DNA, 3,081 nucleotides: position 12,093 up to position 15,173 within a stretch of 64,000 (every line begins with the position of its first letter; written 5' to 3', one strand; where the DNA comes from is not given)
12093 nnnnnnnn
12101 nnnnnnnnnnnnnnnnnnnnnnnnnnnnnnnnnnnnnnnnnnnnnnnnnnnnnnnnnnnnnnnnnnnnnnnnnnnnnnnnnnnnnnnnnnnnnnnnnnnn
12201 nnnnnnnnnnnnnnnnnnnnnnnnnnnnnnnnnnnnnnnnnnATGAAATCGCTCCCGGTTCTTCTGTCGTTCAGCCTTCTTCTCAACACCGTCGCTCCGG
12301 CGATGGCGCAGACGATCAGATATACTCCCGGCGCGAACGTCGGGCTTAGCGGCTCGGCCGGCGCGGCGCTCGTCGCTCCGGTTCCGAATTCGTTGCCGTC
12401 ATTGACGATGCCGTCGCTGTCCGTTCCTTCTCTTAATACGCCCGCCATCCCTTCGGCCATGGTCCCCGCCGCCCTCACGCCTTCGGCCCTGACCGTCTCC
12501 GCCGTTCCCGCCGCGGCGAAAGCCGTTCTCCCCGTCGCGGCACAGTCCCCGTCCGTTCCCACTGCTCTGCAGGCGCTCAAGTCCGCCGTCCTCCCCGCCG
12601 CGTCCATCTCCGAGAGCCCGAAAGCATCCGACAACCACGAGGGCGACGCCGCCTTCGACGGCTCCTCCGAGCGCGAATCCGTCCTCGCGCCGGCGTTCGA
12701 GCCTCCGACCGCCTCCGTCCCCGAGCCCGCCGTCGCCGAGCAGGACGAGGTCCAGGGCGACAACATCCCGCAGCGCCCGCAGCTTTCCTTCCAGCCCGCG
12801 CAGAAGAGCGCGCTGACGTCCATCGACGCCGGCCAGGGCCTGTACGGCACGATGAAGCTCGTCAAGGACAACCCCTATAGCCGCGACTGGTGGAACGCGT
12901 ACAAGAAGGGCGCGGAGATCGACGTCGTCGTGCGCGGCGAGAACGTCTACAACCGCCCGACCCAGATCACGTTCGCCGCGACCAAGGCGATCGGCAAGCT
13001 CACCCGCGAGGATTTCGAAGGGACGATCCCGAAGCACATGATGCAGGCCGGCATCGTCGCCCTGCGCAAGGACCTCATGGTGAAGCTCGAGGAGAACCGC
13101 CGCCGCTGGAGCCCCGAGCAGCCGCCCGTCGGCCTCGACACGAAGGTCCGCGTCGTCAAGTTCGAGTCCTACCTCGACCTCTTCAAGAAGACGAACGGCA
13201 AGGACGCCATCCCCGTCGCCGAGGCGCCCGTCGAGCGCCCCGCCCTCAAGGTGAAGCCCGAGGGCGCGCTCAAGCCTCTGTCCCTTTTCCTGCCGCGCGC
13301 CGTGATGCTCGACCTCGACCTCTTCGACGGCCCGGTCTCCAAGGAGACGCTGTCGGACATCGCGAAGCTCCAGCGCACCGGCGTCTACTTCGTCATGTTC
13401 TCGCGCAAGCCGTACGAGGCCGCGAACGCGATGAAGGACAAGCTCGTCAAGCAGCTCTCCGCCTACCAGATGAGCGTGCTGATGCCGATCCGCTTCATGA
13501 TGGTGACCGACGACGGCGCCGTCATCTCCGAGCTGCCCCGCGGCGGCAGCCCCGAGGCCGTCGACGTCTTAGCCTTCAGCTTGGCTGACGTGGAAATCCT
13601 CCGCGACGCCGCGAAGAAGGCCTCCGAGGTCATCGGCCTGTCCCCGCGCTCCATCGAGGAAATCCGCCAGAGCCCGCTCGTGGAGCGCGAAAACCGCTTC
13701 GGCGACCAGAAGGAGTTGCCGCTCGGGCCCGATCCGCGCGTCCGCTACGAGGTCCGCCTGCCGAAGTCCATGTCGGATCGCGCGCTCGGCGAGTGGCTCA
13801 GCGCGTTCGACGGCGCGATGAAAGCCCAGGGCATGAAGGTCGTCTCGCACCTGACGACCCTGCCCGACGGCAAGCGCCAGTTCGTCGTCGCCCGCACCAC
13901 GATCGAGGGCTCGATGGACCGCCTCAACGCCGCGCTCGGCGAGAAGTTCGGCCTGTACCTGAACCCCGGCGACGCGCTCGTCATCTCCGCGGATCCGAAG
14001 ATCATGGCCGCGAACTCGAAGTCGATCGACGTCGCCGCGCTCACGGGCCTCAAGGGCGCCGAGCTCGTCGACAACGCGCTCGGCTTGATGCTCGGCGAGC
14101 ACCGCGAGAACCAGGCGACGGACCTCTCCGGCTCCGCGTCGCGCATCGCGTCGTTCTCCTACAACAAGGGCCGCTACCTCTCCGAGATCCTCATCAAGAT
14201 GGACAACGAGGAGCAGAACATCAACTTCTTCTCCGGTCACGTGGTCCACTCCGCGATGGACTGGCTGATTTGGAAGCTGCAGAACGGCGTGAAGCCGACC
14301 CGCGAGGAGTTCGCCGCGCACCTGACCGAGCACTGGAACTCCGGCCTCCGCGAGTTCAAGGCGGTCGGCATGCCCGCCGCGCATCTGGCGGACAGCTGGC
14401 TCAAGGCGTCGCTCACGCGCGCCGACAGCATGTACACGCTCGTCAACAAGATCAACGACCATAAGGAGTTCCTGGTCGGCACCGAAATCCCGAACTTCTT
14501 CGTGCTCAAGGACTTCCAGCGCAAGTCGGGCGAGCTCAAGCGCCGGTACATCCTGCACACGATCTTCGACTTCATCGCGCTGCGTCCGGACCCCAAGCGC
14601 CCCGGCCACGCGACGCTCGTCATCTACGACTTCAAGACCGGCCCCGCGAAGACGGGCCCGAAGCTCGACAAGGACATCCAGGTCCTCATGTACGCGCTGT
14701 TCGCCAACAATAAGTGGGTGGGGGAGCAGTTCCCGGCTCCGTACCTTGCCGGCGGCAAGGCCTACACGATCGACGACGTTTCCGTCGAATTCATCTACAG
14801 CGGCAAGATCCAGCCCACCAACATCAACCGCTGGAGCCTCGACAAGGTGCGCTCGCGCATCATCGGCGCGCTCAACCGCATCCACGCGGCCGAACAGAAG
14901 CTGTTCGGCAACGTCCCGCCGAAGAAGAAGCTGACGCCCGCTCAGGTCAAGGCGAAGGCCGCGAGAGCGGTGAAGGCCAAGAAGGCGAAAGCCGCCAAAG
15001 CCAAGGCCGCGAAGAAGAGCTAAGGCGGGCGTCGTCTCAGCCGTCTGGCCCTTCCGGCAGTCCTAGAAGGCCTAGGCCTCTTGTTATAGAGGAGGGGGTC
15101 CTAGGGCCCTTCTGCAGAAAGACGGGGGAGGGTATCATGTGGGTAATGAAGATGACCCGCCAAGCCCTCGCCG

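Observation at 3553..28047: Tandem array of seven large genes that share one N-terminal module but carry unrelated catalytic and transport payloads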

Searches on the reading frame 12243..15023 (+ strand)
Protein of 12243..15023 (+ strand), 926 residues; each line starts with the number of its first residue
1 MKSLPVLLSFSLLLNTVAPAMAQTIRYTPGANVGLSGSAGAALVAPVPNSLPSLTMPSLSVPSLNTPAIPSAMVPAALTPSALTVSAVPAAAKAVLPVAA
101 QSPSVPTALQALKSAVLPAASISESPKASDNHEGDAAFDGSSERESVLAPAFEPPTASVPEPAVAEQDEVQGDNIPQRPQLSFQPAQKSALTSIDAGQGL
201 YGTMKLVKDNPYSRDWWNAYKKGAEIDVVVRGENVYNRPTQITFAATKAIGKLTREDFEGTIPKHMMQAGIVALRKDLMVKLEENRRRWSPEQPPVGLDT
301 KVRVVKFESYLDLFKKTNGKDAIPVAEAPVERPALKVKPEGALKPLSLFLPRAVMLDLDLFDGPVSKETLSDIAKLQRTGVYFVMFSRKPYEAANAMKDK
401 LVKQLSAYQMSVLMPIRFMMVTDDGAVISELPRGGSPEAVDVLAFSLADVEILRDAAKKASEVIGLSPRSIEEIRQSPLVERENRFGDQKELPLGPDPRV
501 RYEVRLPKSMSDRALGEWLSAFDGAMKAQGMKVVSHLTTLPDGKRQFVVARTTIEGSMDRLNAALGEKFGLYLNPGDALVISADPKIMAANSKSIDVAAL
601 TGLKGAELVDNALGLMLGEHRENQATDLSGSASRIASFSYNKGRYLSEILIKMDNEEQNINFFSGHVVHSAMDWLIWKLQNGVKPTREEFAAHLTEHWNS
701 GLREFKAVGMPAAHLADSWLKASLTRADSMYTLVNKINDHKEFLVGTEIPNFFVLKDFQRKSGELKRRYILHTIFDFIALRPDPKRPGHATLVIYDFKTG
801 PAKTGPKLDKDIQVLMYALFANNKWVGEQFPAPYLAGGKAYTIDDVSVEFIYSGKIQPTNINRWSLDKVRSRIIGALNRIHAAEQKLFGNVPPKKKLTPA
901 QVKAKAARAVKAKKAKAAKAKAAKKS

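Call 4: search_protein_families(library=pfam, proteins=[window:12243-15023:+], max_evalue=0.01)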
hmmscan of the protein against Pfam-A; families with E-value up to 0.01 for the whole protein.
window:12243-15023:+ (926 aa): 1 family
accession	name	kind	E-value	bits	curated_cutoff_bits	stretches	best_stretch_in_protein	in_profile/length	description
PF12705.13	PDDEXK_1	-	3.8e-08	34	22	1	631-834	3-186/247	PD-(D/E)XK nuclease superfamily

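Call 14: find_related_loci(query=window:12243-15023:+, collection=genome_contigs, flank=10000)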
Query window:12243-15023:+ (926 aa) in genome_contigs; peptide patterns used: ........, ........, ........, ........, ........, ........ (x = any residue, [..] = any of these).
47 stretches matched a pattern; 5 encode a relative of the query (tblastn E <= 1e-3); 5 distinct loci.
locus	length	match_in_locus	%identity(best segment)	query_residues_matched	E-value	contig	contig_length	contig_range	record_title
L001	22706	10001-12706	83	1-902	0e+0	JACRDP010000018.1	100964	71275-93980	MAG: Elusimicrobia bacterium isolate NC_groundwater_1675_Pr3_B-0.1um_66_20 SR-2_scaffold_141_2478595, whole genome shotg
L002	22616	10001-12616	63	1-905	0e+0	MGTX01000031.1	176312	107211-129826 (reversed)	MAG: Elusimicrobia bacterium GWA2_66_18 gwa2_scaffold_82, whole genome shotgun sequence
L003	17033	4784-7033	63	138-892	0e+0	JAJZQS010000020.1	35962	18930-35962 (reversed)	MAG: bacterium isolate SKS1.bin53 NODE_2032_length_35962_cov_6.668034, whole genome shotgun sequence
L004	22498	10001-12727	48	2-889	0e+0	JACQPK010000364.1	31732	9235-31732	MAG: Elusimicrobia bacterium isolate NC_groundwater_1305_Ag_S-0.2um_70_34 S_p2_S4_coassembly_k141_2715526, whole genome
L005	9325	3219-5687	50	87-892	0e+0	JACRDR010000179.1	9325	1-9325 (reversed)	MAG: Elusimicrobia bacterium isolate NC_groundwater_1677_Pr3_B-0.1um_68_8 SR-2_scaffold_141_1293031, whole genome shotgu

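Call 19: search_protein_families(library=ncbifam, proteins=[window:12243-15023:+], max_evalue=0.01)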
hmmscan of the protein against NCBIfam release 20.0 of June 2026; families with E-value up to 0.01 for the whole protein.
window:12243-15023:+ (926 aa): 0 families

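Call 28: search_protein_families(library=pfam, proteins=[window:12708-15023:+], max_evalue=5)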
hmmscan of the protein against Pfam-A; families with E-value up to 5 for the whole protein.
window:12708-15023:+ (771 aa): 1 family
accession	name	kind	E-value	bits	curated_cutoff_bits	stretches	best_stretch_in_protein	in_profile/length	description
PF12705.13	PDDEXK_1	-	2.3e-08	34.8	22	1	476-677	3-184/247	PD-(D/E)XK nuclease superfamily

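Call 80: search_protein_families(library=pfam, proteins=[L002:3146-6538:+, L003:7179-12251:+, L002:1344-3098:-, L001:4397-6241:-, L002:18563-21415:+, L002:12726-14927:+], max_evalue=0.001)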
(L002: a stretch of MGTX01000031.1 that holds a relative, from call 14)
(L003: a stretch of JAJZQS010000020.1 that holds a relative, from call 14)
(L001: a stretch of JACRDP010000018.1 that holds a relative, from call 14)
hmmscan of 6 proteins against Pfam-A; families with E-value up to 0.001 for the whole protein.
L002:3146-6538:+ (1131 aa): 5 families
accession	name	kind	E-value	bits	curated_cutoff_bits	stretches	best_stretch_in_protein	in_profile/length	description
PF13535.11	ATP-grasp_4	-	4.1e-17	62.7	27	1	864-1012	2-156/160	ATP-grasp domain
PF18603.7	LAL_C2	-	7.8e-12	45.7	29.4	1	1055-1126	2-73/78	L-amino acid ligase C-terminal domain 2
PF18130.6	ATPgrasp_N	-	5.4e-10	40.1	27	1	724-804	1-80/81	ATP-grasp N-terminal domain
PF02655.19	ATP-grasp_3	-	4.7e-05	23.9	23.2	1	816-1011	3-159/160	ATP-grasp domain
PF02786.22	CPSase_L_D2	-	0.00042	20.3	19.8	0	838-1039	12-208/211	Carbamoyl-phosphate synthase L chain, ATP binding domain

L003:7179-12251:+ (1691 aa): 2 families
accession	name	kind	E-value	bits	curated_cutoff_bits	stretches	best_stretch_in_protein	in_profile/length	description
PF03109.22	ABC1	-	1.7e-15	57.3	22.9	1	1338-1590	3-240/244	ABC1 atypical kinase-like domain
PF01435.24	Peptidase_M48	-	3.8e-05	24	20.3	0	199-273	18-75/186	Peptidase family M48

L002:1344-3098:- (585 aa): 0 families

L001:4397-6241:- (615 aa): 2 families
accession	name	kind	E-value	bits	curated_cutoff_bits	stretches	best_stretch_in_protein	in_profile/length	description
PF00211.25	Guanylate_cyc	-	6.1e-28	98.1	21.9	1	432-610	8-178/183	Adenylate and Guanylate cyclase catalytic domain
PF00672.30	HAMP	-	1.4e-10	41.7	25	1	347-397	2-52/53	HAMP domain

L002:18563-21415:+ (951 aa): 2 families
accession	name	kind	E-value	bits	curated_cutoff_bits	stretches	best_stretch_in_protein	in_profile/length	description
PF00082.27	Peptidase_S8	-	1.4e-26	93.9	21.8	1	665-895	7-255/288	Subtilase family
PF02163.28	Peptidase_M50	-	2e-13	50.6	27.2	2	363-399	163-199/221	Peptidase family M50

L002:12726-14927:+ (734 aa): 0 families
